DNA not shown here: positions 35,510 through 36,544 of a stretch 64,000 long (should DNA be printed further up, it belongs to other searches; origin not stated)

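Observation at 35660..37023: Two YrdC/Sua5-like paralogs embedded in amidohydrolase operons (35660 with isochorismatase; 61668 divergent from hyuAB)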

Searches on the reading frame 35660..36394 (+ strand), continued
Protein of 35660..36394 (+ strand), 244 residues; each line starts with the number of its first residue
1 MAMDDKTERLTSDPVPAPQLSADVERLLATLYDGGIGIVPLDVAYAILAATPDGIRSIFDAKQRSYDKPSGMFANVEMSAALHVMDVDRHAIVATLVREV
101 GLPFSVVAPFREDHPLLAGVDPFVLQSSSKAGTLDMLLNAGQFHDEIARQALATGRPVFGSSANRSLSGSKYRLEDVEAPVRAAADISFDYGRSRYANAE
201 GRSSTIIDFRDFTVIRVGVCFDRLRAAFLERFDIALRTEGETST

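Call 53: search_protein_families(library=pfam, proteins=[L062:8514-9989:+, L062:11054-13246:+, L062:13345-14652:+, L062:14649-15425:+, L062:994-2340:+, L090:11387-12223:-, L090:14056-14961:-, L001:8816-9931:+, L001:10070-10546:+], max_evalue=0.01)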
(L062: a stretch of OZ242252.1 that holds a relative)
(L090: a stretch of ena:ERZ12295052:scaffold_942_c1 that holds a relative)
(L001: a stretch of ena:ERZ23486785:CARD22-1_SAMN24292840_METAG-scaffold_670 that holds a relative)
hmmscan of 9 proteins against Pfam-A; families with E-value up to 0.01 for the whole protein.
L062:8514-9989:+ (491 aa): 2 families
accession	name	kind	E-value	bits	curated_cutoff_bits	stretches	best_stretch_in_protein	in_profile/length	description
PF03972.19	MmgE_PrpD_N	-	8.6e-47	159.8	32.1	1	63-288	21-242/244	MmgE/PrpD N-terminal domain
PF19305.4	MmgE_PrpD_C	-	3.6e-27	95.7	32.1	1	308-468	1-162/173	MmgE/PrpD C-terminal domain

L062:11054-13246:+ (730 aa): 2 families
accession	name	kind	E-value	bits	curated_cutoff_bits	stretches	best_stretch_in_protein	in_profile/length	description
PF00593.30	TonB_dep_Rec_b-barrel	-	8.5e-36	125.2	27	1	231-684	9-436/436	TonB dependent receptor-like, beta-barrel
PF07715.20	Plug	-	3.7e-16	60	23.9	1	43-149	2-107/107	TonB-dependent Receptor Plug Domain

L062:13345-14652:+ (435 aa): 2 families
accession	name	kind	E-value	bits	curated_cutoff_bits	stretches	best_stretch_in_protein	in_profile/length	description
PF07690.21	MFS_1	-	1.4e-40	139.7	33.4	1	16-371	2-344/347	Major Facilitator Superfamily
PF03137.26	OATP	-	0.00028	19.8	25.8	1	224-293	293-362/545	Organic Anion Transporter Polypeptide (OATP) family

L062:14649-15425:+ (258 aa): 3 families
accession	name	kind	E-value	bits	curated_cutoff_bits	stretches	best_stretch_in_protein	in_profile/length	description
PF13468.12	Glyoxalase_3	-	3.6e-21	76.4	25.1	1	8-189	1-171/176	Glyoxalase-like domain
PF00903.31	Glyoxalase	-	0.00021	22.1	20.6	1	8-109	2-92/121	Glyoxalase/Bleomycin resistance protein/Dioxygenase superfamily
PF13669.12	Glyoxalase_4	-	0.0085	16.8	27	0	9-110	1-91/109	Glyoxalase/Bleomycin resistance protein/Dioxygenase superfamily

L062:994-2340:+ (448 aa): 4 families
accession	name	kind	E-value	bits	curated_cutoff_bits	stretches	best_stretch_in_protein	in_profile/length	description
PF01609.27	DDE_Tnp_1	-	6.1e-19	69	23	1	280-439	27-200/200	Transposase DDE domain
PF05598.16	DUF772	-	1e-15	57.9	23.1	1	65-132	3-74/74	Transposase domain (DUF772)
PF13751.12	DDE_Tnp_1_6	-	1.4e-13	51.6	25.1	1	364-442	46-124/125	Transposase DDE domain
PF13546.12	DDE_5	-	0.0063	16.5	27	1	320-394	167-235/272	DDE superfamily endonuclease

L090:11387-12223:- (278 aa): 1 family
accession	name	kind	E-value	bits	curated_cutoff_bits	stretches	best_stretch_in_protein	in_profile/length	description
PF12728.13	HTH_17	-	0.0078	16.9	27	0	11-52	2-42/51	Helix-turn-helix domain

L090:14056-14961:- (301 aa): 1 family
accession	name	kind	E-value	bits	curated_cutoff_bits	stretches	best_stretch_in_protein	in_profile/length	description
PF01522.26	Polysacc_deac_1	-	0.00031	21.1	23.1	1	74-179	19-121/124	Polysaccharide deacetylase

L001:8816-9931:+ (371 aa): 0 families

L001:10070-10546:+ (158 aa): 0 families

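Call 54: fold_search(model_id=the predicted structure, library=pdb)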
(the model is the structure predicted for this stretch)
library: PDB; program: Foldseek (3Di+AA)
matches with E <= 10: 330; with E <= 0.001: 29
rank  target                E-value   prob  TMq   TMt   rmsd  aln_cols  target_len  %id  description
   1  3l7v                  5.4e-12  1.00  0.72  0.69   3.2       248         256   18  Crystal structure of a hypothetical protein smu.1377c from Streptococcus mutans UA159 (released 2010-07-21)
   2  9dsq_A                6.9e-12  1.00  0.71  0.55   3.3       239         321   19  Thermotoga maritima threonylcarbamoyl adenylate synthase (TsaC2) in complex with products TC-AMP and pyrophosphate (released 2025-10-29)
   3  6f89_B                1.1e-11  1.00  0.68  0.53   3.6       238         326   17  Structure of H234A/Y235A P.abyssi Sua5 (released 2018-04-25)
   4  2eqa                  1.4e-11  1.00  0.68  0.52   3.4       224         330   20  Crystal Structure of the hypothetical Sua5 protein from Sulfolobus tokodaii (released 2008-01-15)
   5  6f8y_C                1.4e-11  1.00  0.68  0.50   3.3       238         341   17  Crystal structure of P. abyssi Sua5 complexed with L-threonine (released 2018-04-25)
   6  9dg5_B                1.5e-11  1.00  0.68  0.53   3.3       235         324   19  Thermotoga maritima threonylcarbamoyl adenylate synthase (TsaC2) in complex with L-threonine, magnesium and ATP (released 2025-11-12)
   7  9d3h_A                1.6e-11  1.00  0.69  0.52   3.3       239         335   18  Thermotoga maritima threonylcarbamoyl adenylate synthase (TsaC2) in complex with N-carboxy-L-threonine, magnesium and  (released 2025-12-10)
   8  6f87_A                1.9e-11  1.00  0.63  0.47   3.0       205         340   19  Crystal structure of P. abyssi Sua5 complexed with L-threonine and PPi (released 2018-04-25)
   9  9dsv_A                2.6e-11  1.00  0.67  0.52   3.5       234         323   19  Thermotoga maritima threonylcarbamoyl adenylate synthase (TsaC2) in complex with N-carboxy-L-threonine, magnesium and  (released 2025-10-29)
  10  9dsq_B                2.6e-11  1.00  0.66  0.51   4.0       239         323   18  Thermotoga maritima threonylcarbamoyl adenylate synthase (TsaC2) in complex with products TC-AMP and pyrophosphate (released 2025-10-29)
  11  6f89_A                2.8e-11  1.00  0.69  0.51   3.2       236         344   17  Structure of H234A/Y235A P.abyssi Sua5 (released 2018-04-25)
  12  3aje                  4.0e-11  1.00  0.63  0.48   4.0       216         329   20  Crystal structure of S. tokodaii Sua5 complexed with L-threonine and AMPPNP (released 2011-04-13)
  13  9d3h_B                5.9e-11  1.00  0.68  0.51   3.6       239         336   18  Thermotoga maritima threonylcarbamoyl adenylate synthase (TsaC2) in complex with N-carboxy-L-threonine, magnesium and  (released 2025-12-10)
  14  9dsw_B                8.6e-11  1.00  0.69  0.53   3.5       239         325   19  Thermotoga maritima threonylcarbamoyl adenylate synthase (TsaC2) in complex with L-threonine (released 2025-10-29)
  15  1k7j                  9.1e-09  1.00  0.60  0.69   3.8       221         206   17  Structural Genomics, protein TF1 (released 2002-08-14)
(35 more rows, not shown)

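Call 57: search_solved_structures(query=A1, max_evalue=0.01, show_alignments=5)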
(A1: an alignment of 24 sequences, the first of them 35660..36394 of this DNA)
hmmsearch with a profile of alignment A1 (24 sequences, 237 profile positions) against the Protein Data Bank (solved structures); distinct sequences matched with E-value up to 0.01: 5.
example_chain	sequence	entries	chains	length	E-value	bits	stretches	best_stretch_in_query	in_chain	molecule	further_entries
3l7v_A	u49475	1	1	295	4.1e-13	52.4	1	27-185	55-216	Putative uncharacterized protein smu.1377c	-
1jcu_A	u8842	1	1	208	6.1e-08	35.5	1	20-67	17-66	conserved protein MTH1692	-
8ide_A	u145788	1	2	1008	0.0015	21.1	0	12-64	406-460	N(6)-L-threonylcarbamoyladenine synthase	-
9d3h_A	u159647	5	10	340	0.0029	20.2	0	21-64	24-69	Threonylcarbamoyl-AMP synthase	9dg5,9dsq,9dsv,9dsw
2eqa_A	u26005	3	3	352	0.0035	19.9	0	19-64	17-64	Hypothetical protein ST1526 | Putative uncharacterized protein ST1526 | YrdC/Sua5 family protein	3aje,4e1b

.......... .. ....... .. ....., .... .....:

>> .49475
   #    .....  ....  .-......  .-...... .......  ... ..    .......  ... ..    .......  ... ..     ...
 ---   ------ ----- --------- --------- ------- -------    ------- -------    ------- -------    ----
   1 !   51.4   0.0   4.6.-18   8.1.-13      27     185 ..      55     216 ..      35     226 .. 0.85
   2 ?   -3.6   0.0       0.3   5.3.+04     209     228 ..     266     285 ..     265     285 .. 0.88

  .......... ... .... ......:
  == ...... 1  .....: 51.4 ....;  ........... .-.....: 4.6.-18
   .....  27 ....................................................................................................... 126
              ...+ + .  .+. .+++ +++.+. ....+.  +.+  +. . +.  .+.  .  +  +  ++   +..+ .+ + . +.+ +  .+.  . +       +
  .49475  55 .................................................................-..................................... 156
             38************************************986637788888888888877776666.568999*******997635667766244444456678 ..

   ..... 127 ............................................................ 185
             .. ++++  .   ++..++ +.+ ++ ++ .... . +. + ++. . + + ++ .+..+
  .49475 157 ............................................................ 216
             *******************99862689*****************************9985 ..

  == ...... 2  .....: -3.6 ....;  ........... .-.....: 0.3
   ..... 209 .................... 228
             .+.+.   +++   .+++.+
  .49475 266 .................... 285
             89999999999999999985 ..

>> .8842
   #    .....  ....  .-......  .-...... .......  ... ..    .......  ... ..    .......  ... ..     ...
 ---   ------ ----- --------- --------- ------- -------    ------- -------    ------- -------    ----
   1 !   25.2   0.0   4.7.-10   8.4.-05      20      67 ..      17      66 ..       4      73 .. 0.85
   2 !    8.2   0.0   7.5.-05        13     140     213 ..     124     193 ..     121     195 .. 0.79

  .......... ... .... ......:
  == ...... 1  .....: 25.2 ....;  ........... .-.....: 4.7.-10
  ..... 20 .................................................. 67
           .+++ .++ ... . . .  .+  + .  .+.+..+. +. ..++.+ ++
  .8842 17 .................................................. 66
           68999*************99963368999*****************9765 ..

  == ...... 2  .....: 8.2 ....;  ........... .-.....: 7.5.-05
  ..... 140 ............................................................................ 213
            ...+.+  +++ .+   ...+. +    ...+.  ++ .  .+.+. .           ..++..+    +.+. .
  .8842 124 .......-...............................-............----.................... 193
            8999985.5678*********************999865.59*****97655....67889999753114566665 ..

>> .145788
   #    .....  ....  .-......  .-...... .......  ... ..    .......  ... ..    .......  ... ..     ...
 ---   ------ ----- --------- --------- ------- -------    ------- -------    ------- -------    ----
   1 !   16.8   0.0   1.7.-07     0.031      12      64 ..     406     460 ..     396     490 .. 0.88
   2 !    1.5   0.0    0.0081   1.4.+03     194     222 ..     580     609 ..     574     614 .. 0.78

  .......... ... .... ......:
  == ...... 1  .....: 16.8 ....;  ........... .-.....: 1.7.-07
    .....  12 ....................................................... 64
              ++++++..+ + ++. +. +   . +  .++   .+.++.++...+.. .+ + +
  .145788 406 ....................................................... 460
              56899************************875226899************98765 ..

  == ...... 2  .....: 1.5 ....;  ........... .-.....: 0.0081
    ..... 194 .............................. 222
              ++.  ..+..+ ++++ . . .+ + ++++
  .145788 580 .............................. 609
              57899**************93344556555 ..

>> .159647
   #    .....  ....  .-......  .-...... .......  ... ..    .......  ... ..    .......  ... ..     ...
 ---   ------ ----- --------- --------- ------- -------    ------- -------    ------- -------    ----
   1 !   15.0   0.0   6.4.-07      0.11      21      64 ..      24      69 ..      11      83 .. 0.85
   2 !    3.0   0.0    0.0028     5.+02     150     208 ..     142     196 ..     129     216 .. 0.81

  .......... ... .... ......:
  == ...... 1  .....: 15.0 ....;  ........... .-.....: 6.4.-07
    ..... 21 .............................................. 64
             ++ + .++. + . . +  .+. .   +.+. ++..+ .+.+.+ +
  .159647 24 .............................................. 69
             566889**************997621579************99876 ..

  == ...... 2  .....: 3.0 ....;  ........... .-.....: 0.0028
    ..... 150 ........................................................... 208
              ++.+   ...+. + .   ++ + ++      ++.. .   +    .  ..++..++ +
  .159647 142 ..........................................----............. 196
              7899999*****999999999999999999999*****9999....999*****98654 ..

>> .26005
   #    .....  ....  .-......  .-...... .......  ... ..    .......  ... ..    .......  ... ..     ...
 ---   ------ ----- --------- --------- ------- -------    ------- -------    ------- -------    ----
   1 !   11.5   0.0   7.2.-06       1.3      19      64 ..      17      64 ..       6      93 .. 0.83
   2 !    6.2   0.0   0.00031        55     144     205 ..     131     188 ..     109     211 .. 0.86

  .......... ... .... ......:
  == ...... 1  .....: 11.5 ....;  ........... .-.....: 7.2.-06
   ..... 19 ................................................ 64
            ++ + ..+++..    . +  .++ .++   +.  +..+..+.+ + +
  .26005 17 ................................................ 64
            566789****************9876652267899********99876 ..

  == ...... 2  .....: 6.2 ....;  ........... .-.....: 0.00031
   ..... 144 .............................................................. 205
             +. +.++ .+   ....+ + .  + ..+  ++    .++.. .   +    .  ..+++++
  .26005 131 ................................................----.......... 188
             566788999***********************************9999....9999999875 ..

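Call 61: search_protein_families(library=pfam, proteins=[L049:7784-8692:+, L049:9031-9882:-, L049:11954-13549:+, L049:13407-14603:+, L049:17669-19240:-, L051:6447-7868:-, L051:7920-9053:+, L051:9071-9928:-, L051:11502-12407:+, L051:17089-17943:+], max_evalue=0.001)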
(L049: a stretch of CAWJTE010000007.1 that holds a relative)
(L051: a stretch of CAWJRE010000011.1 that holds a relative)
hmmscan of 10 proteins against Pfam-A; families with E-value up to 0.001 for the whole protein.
L049:7784-8692:+ (302 aa): 2 families
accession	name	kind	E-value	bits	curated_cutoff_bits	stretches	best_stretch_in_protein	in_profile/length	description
PF13714.12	PEP_mutase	-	1.4e-43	149.6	31.5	1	23-263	2-237/240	Phosphoenolpyruvate phosphomutase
PF00463.27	ICL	-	3.2e-15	56.1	26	1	92-176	150-237/526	Isocitrate lyase family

L049:9031-9882:- (283 aa): 1 family
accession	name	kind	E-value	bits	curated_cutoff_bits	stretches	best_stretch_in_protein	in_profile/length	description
PF13030.11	DUF3891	-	6.2e-32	111.6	24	1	22-246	10-210/219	Protein of unknown function (DUF3891)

L049:11954-13549:+ (531 aa): 2 families
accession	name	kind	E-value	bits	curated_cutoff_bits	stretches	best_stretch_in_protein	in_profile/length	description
PF03972.19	MmgE_PrpD_N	-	3.9e-62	210.1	32.1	1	78-315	1-238/244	MmgE/PrpD N-terminal domain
PF19305.4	MmgE_PrpD_C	-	2.9e-38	131.8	32.1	1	344-516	2-172/173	MmgE/PrpD C-terminal domain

L049:13407-14603:+ (398 aa): 4 families
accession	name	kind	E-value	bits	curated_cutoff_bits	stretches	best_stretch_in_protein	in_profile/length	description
PF02771.21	Acyl-CoA_dh_N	-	1.3e-28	100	22.9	1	62-172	2-113/113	Acyl-CoA dehydrogenase, N-terminal domain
PF00441.29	Acyl-CoA_dh_1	-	4.8e-24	85.6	22.4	1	285-372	1-88/150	Acyl-CoA dehydrogenase, C-terminal domain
PF02770.24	Acyl-CoA_dh_M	-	2e-22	79.6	33.3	1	177-271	2-96/97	Acyl-CoA dehydrogenase, middle domain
PF08028.16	Acyl-CoA_dh_2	-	4.4e-12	46.9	22.7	1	302-370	3-77/134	Acyl-CoA dehydrogenase, C-terminal domain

L049:17669-19240:- (523 aa): 0 families

L051:6447-7868:- (473 aa): 1 family
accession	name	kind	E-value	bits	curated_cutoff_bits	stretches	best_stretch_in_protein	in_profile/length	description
PF01425.27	Amidase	-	3.4e-108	363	27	1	26-454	2-444/445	Amidase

L051:7920-9053:+ (377 aa): 2 families
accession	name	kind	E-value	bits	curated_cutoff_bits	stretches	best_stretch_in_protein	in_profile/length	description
PF13714.12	PEP_mutase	-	9.8e-44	150.2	31.5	1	97-337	2-237/240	Phosphoenolpyruvate phosphomutase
PF00463.27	ICL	-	2.4e-14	53.2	26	1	166-249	150-236/526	Isocitrate lyase family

L051:9071-9928:- (285 aa): 1 family
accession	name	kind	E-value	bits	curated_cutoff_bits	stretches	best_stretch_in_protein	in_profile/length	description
PF13030.11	DUF3891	-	8.2e-33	114.5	24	1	23-256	9-218/219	Protein of unknown function (DUF3891)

L051:11502-12407:+ (301 aa): 0 families

L051:17089-17943:+ (284 aa): 0 families

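Call 83: find_encoding_contigs(protein=P0312, flank=8000, max_places=2)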
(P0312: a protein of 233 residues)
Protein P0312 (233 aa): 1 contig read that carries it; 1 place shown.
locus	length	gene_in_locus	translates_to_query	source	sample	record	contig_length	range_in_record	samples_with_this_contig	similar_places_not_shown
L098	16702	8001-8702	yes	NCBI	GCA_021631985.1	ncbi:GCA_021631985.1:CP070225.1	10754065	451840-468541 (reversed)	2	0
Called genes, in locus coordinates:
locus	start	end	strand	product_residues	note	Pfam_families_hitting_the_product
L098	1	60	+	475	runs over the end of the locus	PF12161:HsdM_N (weak), PF02384:N6_Mtase, PF01170:UPF0020 (faint)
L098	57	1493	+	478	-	-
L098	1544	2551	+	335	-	PF04245:NA37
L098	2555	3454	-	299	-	PF08867:FRG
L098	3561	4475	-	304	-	PF14338:Mrr_N, PF04471:Mrr_cat, PF22722:NA-iREase1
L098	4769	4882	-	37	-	-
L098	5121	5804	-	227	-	-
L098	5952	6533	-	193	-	PF01872:RibD_C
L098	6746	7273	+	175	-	PF00254:FKBP_C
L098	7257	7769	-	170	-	PF10698:DUF2505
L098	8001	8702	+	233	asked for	PF01300:Sua5_yciO_yrdC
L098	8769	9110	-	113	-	-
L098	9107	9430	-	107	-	-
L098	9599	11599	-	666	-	-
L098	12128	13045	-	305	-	PF07676:PD40 (faint)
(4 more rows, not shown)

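Call 86: search_dna_similar(query=window:35660-36391:+, collection=plasmids, mode=protein, max_rows=25, max_evalue=1e-20)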
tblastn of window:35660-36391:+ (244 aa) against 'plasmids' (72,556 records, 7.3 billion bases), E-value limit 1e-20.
Records with a match: 1; places in all: 2; records where one place covers at least 80% of the query: 1.
Best place of each record, by identity: <60% 1.
By first word of the organism name: Variovorax 1.
By predicted mobility (MOB-suite, as given by PLSDB): non-mobilizable 1.
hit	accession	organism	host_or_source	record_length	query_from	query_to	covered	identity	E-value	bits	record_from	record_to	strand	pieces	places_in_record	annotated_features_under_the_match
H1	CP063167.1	Variovorax paradoxus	-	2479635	20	236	89%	37.0%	1e-42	160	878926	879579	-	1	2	Sua5/YciO/YrdC/YwlC family protein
